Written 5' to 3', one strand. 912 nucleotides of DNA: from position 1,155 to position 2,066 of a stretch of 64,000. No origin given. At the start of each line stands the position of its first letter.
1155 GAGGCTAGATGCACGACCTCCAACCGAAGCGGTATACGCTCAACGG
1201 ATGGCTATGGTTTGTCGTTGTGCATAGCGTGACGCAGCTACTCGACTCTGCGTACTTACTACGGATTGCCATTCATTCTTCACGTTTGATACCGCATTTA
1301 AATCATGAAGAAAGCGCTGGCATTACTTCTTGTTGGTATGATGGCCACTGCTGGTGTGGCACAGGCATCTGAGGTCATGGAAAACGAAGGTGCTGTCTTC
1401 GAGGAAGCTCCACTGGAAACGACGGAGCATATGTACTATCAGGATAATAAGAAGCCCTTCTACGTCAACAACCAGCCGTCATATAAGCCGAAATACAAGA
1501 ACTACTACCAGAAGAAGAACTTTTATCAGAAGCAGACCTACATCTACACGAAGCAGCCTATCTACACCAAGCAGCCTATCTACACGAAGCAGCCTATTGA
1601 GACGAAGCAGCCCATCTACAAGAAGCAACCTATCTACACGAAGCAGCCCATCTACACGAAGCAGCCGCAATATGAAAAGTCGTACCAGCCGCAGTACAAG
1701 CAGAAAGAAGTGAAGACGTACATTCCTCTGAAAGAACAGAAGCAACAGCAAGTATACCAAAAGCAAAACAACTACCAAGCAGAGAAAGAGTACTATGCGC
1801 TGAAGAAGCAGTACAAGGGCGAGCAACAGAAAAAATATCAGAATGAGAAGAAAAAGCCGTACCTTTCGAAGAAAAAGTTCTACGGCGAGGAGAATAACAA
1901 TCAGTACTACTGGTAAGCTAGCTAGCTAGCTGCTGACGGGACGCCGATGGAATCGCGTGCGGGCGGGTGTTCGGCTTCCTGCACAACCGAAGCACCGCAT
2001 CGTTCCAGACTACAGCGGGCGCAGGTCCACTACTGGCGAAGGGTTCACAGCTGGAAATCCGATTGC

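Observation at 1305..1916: Secreted Tyr/Lys/Gln-rich protein built from KQPIYT hexapeptide repeats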

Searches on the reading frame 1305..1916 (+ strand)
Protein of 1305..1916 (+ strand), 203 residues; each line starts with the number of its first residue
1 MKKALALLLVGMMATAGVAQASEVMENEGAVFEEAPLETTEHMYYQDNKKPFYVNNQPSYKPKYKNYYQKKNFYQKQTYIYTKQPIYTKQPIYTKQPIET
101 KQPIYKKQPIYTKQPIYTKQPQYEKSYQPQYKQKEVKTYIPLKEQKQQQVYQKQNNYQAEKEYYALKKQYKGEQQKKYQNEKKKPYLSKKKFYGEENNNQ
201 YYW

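Call 5: search_protein_families(library=pfam, proteins=[window:1305-1913:+], max_evalue=10)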
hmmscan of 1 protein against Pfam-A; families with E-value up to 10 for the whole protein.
window:1305-1913:+ (203 aa): 0 families

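Call 7: find_homologous_proteins(query=window:1305-1913:+, max_evalue=0.01)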
Query window:1305-1913:+ (203 aa): 4 proteins with E <= 0.01 among 284 candidates.
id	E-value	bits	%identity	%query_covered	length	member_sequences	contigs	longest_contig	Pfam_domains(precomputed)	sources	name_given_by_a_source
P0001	3.5e-27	114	100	29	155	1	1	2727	-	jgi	-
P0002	1.1e-7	50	59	19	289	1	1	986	PF14697.12,PF12797.13,PF12837.13,PF00037.33,PF13484.12,PF12838.13,PF13534.12,PF13237.12,PF13183.12,PF12800.13,PF13187.12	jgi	-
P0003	1.2e-7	50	89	17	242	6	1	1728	PF19259.5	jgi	-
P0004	3.8e-3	35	100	12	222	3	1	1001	-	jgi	-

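Call 9: find_encoding_contigs(protein=P0001, flank=5000)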
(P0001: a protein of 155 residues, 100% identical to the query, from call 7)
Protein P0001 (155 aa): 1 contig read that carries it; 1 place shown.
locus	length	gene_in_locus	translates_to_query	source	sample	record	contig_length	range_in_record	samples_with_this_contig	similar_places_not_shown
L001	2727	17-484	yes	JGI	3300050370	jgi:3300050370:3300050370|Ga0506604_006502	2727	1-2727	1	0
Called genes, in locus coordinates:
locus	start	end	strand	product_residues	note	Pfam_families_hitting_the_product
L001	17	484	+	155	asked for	-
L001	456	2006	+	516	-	PF05201:GlutR_N, PF01488:Shikimate_DH, PF02423:OCD_Mu_crystall (weak), PF03807:F420_oxidored (faint), PF00745:GlutR_dimer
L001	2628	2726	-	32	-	?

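Call 10: find_encoding_contigs(protein=window:1305-1916:+, flank=5000)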
Protein window:1305-1916:+ (203 aa): 23 contigs read that carry it; 6 places shown.
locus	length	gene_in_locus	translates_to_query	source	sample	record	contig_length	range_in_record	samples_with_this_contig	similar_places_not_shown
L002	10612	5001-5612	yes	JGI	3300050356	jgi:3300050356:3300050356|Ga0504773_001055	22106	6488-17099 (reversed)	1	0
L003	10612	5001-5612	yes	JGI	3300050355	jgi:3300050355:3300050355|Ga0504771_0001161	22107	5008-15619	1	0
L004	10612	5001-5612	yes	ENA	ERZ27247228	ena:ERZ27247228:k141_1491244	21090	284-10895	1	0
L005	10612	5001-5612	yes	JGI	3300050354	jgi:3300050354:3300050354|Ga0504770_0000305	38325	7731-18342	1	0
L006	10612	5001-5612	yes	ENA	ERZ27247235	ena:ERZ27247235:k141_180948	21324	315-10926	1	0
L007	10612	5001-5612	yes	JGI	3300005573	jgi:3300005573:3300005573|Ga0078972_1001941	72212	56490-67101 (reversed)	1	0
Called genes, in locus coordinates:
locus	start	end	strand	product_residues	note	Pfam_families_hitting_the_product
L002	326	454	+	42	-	-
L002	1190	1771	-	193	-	-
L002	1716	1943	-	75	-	-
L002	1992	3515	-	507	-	PF04551:GcpE, PF26540:GcpE_C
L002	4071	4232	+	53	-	-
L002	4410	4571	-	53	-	-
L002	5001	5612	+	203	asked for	-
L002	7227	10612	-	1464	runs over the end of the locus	PF00176:SNF2-rel_dom, PF21325:SHPRH_helical-1st, PF21324:SHPRH_helical-2nd, PF00097:zf-C3HC4 (weak), PF13445:zf-RING_UBOX (weak), PF13639:zf-RING_2 (weak), PF00271:Helicase_C (weak)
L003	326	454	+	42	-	-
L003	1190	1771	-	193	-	-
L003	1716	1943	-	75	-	-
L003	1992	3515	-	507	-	PF04551:GcpE, PF26540:GcpE_C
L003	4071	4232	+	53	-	-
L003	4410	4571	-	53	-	-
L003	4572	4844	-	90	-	-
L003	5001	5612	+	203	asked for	-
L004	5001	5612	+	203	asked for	-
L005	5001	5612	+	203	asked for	-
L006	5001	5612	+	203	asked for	-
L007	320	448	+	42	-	-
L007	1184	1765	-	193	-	-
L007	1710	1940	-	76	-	-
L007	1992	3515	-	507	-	PF04551:GcpE, PF26540:GcpE_C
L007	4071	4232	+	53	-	-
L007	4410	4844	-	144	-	-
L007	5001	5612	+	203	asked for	-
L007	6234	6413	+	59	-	-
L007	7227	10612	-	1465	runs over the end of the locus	PF00176:SNF2-rel_dom, PF21325:SHPRH_helical-1st, PF21324:SHPRH_helical-2nd, PF00097:zf-C3HC4 (weak), PF13445:zf-RING_UBOX (weak), PF13639:zf-RING_2 (weak), PF00271:Helicase_C (weak)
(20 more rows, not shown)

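Call 11: list_cluster_members(proteins=[window:1305-1913:+, window:3534-7928:-, window:10294-11259:+, window:13874-14926:+, window:15396-16589:-, window:26442-27998:+, window:51683-53506:-])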
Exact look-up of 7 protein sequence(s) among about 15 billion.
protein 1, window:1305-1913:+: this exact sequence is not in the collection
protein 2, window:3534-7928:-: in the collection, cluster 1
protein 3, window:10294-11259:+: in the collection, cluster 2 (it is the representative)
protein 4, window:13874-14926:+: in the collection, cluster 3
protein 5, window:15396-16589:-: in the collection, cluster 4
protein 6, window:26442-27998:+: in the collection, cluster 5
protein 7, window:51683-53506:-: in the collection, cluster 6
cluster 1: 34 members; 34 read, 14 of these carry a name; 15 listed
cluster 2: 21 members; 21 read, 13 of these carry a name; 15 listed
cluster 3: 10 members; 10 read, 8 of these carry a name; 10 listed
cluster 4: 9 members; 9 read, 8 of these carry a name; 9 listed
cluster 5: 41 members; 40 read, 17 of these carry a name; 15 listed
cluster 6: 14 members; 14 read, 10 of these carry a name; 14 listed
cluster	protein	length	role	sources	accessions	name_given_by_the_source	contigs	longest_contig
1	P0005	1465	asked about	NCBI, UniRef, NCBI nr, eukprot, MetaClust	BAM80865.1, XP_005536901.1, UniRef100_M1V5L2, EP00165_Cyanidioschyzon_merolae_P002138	helicase-like protein [Cyanidioschyzon merolae strain 10D] | Helicase-like protein n=1 Tax=Cyanidioschyzon merolae (strain NIES-3377 / 10D) ... | XP_005536901.1 helicase-like protein [Cyanidioschyzon merolae strain 10D]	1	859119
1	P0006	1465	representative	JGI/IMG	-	E3 ubiquitin-protein ligase SHPRH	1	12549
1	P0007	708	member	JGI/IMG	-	E3 ubiquitin-protein ligase SHPRH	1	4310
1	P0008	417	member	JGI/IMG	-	E3 ubiquitin-protein ligase SHPRH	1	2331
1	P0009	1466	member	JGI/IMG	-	SNF2 family DNA or RNA helicase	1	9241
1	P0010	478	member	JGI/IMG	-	E3 ubiquitin-protein ligase SHPRH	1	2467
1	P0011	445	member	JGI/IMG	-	E3 ubiquitin-protein ligase SHPRH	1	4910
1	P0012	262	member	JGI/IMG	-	hypothetical protein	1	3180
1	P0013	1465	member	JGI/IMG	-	SNF2 family DNA or RNA helicase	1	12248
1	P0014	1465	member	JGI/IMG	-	E3 ubiquitin-protein ligase SHPRH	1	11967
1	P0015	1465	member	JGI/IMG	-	E3 ubiquitin-protein ligase SHPRH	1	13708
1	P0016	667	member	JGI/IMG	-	E3 ubiquitin-protein ligase SHPRH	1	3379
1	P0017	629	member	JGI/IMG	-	E3 ubiquitin-protein ligase SHPRH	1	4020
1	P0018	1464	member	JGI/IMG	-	SNF2 family DNA or RNA helicase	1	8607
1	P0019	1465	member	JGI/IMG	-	-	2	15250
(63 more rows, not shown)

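Call 14: find_related_loci(query=window:1305-1913:+, collection=metagenome_contigs, flank=3000)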
Query window:1305-1913:+ (203 aa) in metagenome_contigs; peptide patterns used: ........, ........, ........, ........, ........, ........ (x = any residue, [..] = any of these).
166 stretches matched a pattern; 5 encode a relative of the query (tblastn E <= 1e-3); 5 distinct loci.
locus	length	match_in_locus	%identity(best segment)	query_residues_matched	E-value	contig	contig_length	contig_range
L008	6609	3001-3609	100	1-203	2e-126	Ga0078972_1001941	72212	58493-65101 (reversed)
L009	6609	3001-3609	100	1-203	2e-126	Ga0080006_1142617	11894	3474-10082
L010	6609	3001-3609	100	1-203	2e-126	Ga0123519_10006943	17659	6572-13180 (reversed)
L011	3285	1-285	100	109-203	1e-52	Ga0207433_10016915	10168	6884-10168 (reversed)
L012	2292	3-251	100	121-203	4e-45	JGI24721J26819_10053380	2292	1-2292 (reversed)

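Call 20: find_encoding_contigs(protein=P0002, flank=3000)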
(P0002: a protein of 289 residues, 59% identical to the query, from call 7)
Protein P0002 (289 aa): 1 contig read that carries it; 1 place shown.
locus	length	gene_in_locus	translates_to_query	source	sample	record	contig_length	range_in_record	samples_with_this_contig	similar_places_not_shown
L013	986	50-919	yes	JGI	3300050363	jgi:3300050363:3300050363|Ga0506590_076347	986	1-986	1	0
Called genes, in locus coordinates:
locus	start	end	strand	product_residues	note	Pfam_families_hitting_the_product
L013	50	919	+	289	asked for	PF13183:Fer4_8 (faint), PF13534:Fer4_17 (faint), PF13187:Fer4_9, PF14697:Fer4_21 (faint), PF00037:Fer4 (weak), PF12838:Fer4_7, PF13237:Fer4_10 (weak), PF00037:Fer4, +4 more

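Call 21: find_encoding_contigs(protein=P0003, flank=3000)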
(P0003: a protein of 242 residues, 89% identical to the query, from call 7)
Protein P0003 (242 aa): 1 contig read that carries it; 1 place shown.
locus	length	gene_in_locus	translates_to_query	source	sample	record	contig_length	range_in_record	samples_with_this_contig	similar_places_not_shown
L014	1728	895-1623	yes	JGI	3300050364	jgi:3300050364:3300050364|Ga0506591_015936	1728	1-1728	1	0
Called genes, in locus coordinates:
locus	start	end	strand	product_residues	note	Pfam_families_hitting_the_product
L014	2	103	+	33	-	?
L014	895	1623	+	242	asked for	PF19259:Ty3_capsid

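Call 24: list_cluster_members(proteins=[L007:1995-3515:-, L007:1187-1765:-])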
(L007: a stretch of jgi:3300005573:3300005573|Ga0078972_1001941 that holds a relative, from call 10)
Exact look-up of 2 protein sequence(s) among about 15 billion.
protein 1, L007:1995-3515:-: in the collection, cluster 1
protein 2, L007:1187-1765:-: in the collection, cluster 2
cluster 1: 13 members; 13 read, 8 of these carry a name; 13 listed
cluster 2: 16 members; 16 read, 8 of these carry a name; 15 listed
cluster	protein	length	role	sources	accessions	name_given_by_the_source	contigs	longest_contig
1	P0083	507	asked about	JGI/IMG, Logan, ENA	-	(E)-4-hydroxy-3-methylbut-2-enyl-diphosphate synthase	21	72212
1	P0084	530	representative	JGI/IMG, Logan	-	-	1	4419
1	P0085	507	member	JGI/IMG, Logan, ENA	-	(E)-4-hydroxy-3-methylbut-2-enyl-diphosphate synthase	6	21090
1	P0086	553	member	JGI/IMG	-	(E)-4-hydroxy-3-methylbut-2-enyl-diphosphate synthase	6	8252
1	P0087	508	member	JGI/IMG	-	(E)-4-hydroxy-3-methylbut-2-enyl-diphosphate synthase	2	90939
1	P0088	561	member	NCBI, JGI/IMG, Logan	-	(E)-4-hydroxy-3-methylbut-2-enyl-diphosphate synthase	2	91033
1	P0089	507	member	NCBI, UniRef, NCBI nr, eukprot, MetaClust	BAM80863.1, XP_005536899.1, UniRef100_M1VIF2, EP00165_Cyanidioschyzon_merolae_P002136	4-hydroxy-3-methylbut-2-en-1-yl diphosphate synthase [Cyanidioschyzon merolae strain 10D] | 4-hydroxy-3-methylbut-2-en-1-yl diphosphate synthase n=1 Tax=Cyanidioschyzon merolae ... | XP_005536899.1 4-hydroxy-3-methylbut-2-en-1-yl diphosphate synthase [Cyanidioschyzon ...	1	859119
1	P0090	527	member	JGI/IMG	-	(E)-4-hydroxy-3-methylbut-2-enyl-diphosphate synthase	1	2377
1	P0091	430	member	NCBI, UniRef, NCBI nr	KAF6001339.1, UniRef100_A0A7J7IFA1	hypothetical protein F1559_003454 [Cyanidiococcus yangmingshanensis] | IspG TIM-barrel domain-containing protein n=1 Tax=Cyanidiococcus yangmingshanensis ...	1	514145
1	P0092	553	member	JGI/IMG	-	-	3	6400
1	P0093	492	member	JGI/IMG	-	-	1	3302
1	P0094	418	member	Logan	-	-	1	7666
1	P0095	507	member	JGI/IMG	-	-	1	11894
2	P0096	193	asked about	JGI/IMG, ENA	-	-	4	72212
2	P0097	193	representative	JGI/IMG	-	-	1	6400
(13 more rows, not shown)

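Call 25: search_protein_representatives(protein=window:1305-1913:+)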
Query: 203 residues. Proteins with E-value up to 0.001 (for the whole library): 36; up to 1e-10: 5; up to 1e-30: 0. The best 36 are listed.
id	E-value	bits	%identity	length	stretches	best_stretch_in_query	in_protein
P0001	1.1e-27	113.5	98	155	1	1-59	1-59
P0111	3.0e-27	112.1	98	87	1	1-58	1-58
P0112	8.8e-20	87.7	33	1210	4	86-144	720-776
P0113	3.1e-13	66.4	34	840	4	79-125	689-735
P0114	3.4e-12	63.0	97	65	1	167-203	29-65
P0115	3.4e-10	56.5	32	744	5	79-123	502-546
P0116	1.9e-09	54.0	97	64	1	1-35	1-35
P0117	3.3e-09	53.2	51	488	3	74-130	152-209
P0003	3.7e-08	49.8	57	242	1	114-178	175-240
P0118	5.0e-08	49.4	38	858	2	73-136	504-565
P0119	1.3e-07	48.1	37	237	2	81-132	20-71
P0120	1.5e-07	47.9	37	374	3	76-120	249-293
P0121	1.6e-07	47.8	31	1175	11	78-125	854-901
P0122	6.2e-07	45.8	29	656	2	73-124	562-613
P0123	1.2e-06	44.9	26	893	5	79-123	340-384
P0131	4.8e-05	39.6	40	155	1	80-126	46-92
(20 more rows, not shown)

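Call 27: find_encoding_contigs(protein=P0091, flank=10000, max_places=3)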
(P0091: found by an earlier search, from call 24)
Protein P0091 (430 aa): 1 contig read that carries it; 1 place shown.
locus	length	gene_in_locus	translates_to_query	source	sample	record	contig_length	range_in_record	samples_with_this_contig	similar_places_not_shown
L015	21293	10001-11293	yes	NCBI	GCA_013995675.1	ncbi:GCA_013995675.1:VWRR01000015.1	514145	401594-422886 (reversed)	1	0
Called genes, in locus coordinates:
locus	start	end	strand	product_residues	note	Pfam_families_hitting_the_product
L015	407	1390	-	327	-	-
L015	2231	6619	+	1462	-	PF00176:SNF2-rel_dom, PF21325:SHPRH_helical-1st, PF21324:SHPRH_helical-2nd, PF00097:zf-C3HC4 (weak), PF13445:zf-RING_UBOX (weak), PF13639:zf-RING_2 (weak), PF00271:Helicase_C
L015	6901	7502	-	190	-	-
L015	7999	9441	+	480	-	PF25175:Beta-prop_WDR5, PF24814:WD40_Prp19, PF25174:Beta-prop_THOC3, PF23381:Beta-prop_IFT122_1st, PF23409:Beta-prop_EML, PF23414:Beta-prop_EML_2, PF24796:WDR55, PF23414:Beta-prop_EML_2, +28 more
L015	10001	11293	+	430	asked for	PF04551:GcpE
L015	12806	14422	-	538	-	-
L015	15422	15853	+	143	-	PF04099:Sybindin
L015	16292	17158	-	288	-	-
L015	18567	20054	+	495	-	PF00447:HSF_DNA-bind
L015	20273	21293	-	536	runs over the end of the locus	PF00118:Cpn60_TCP1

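Call 28: find_encoding_contigs(protein=P0088, flank=10000, max_places=3)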
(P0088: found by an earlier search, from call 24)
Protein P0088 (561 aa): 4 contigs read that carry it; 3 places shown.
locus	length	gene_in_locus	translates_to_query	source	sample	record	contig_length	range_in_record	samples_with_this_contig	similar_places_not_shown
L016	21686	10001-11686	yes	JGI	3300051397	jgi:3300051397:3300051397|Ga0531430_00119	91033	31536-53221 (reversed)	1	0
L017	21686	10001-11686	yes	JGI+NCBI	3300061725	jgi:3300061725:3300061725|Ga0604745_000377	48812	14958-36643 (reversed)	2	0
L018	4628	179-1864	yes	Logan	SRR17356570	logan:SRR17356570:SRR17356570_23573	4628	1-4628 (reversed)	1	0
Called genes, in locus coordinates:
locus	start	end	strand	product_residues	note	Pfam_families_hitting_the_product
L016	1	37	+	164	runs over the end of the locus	-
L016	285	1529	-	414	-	-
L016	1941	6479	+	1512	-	PF00176:SNF2-rel_dom, PF21325:SHPRH_helical-1st, PF21324:SHPRH_helical-2nd, PF00097:zf-C3HC4 (weak), PF13445:zf-RING_UBOX (weak), PF13639:zf-RING_2 (weak), PF00271:Helicase_C (weak)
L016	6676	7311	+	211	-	-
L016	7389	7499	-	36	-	-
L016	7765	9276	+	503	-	PF24814:WD40_Prp19, PF25175:Beta-prop_WDR5, PF25174:Beta-prop_THOC3, PF23381:Beta-prop_IFT122_1st, PF23409:Beta-prop_EML, PF25172:Beta-prop_WDR3_2nd, PF24796:WDR55, PF23414:Beta-prop_EML_2, +26 more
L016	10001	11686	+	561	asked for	PF04551:GcpE, PF26540:GcpE_C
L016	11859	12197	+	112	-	-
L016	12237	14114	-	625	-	-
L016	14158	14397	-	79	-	-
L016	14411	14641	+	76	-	-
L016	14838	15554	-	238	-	-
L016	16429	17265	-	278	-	-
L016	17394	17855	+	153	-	-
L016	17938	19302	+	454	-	PF00447:HSF_DNA-bind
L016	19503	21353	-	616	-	PF00118:Cpn60_TCP1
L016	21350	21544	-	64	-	-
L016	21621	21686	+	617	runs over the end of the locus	PF00171:Aldedh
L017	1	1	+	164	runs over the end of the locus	-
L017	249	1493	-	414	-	-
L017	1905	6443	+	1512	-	PF00176:SNF2-rel_dom, PF21325:SHPRH_helical-1st, PF21324:SHPRH_helical-2nd, PF00097:zf-C3HC4 (weak), PF13445:zf-RING_UBOX (weak), PF13639:zf-RING_2 (weak), PF00271:Helicase_C (weak)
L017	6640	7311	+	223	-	-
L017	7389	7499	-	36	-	-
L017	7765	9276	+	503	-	PF24814:WD40_Prp19, PF25175:Beta-prop_WDR5, PF25174:Beta-prop_THOC3, PF23381:Beta-prop_IFT122_1st, PF23409:Beta-prop_EML, PF25172:Beta-prop_WDR3_2nd, PF24796:WDR55, PF23414:Beta-prop_EML_2, +26 more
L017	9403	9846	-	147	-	-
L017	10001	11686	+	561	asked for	PF04551:GcpE, PF26540:GcpE_C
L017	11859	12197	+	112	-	-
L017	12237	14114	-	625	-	-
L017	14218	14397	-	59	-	-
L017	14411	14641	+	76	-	-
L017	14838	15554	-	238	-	-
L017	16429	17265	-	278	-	-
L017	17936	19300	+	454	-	PF00447:HSF_DNA-bind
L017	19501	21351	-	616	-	PF00118:Cpn60_TCP1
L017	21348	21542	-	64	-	-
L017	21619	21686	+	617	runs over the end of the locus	PF00171:Aldedh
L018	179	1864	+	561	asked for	PF04551:GcpE, PF26540:GcpE_C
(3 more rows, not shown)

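Call 51: find_homologous_proteins(query=A2, max_evalue=0.01)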
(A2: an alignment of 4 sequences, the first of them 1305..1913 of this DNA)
Query A2 (4 sequences) (203 aa, profile of the alignment): 5 proteins with E <= 0.01 among 5022 candidates.
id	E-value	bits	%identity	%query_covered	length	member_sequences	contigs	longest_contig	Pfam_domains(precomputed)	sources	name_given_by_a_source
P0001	1.7e-23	102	100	29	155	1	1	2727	-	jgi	-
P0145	4.2e-7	48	36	99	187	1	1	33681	-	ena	-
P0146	6.6e-4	38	88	12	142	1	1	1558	-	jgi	-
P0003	7.6e-4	37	89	17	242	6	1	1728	PF19259.5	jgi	-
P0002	5.7e-3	35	59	19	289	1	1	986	PF14697.12,PF12797.13,PF12837.13,PF00037.33,PF13484.12,PF12838.13,PF13534.12,PF13237.12,PF13183.12,PF12800.13,PF13187.12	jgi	-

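Call 53: find_encoding_contigs(protein=P0145, flank=10000, max_places=3)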
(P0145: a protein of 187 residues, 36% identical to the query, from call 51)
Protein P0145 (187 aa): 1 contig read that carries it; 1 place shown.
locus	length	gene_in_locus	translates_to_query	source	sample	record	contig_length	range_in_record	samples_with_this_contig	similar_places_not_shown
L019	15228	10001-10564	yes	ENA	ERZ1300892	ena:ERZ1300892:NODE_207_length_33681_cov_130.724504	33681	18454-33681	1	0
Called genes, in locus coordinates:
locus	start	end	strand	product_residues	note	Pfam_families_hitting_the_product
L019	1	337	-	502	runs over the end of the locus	PF00447:HSF_DNA-bind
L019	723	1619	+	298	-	-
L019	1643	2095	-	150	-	PF04099:Sybindin, PF04628:Sedlin_N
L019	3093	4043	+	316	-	PF00170:bZIP_1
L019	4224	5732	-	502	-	PF04551:GcpE, PF26540:GcpE_C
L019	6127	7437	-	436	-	PF23381:Beta-prop_IFT122_1st, PF24807:WD40_CDC20-Fz, PF25173:Beta-prop_WDR3_1st, PF25175:Beta-prop_WDR5, PF24814:WD40_Prp19, PF25174:Beta-prop_THOC3, PF24807:WD40_CDC20-Fz, PF25168:Beta-prop_WDR36-Utp21_2nd, +28 more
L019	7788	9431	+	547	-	PF00743:FMO-like, PF01266:DAO (faint), PF07992:Pyr_redox_2, PF13450:NAD_binding_8 (weak), PF13738:Pyr_redox_3 (weak), PF13434:Lys_Orn_oxgnase (weak)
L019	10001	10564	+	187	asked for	-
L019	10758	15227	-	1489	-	?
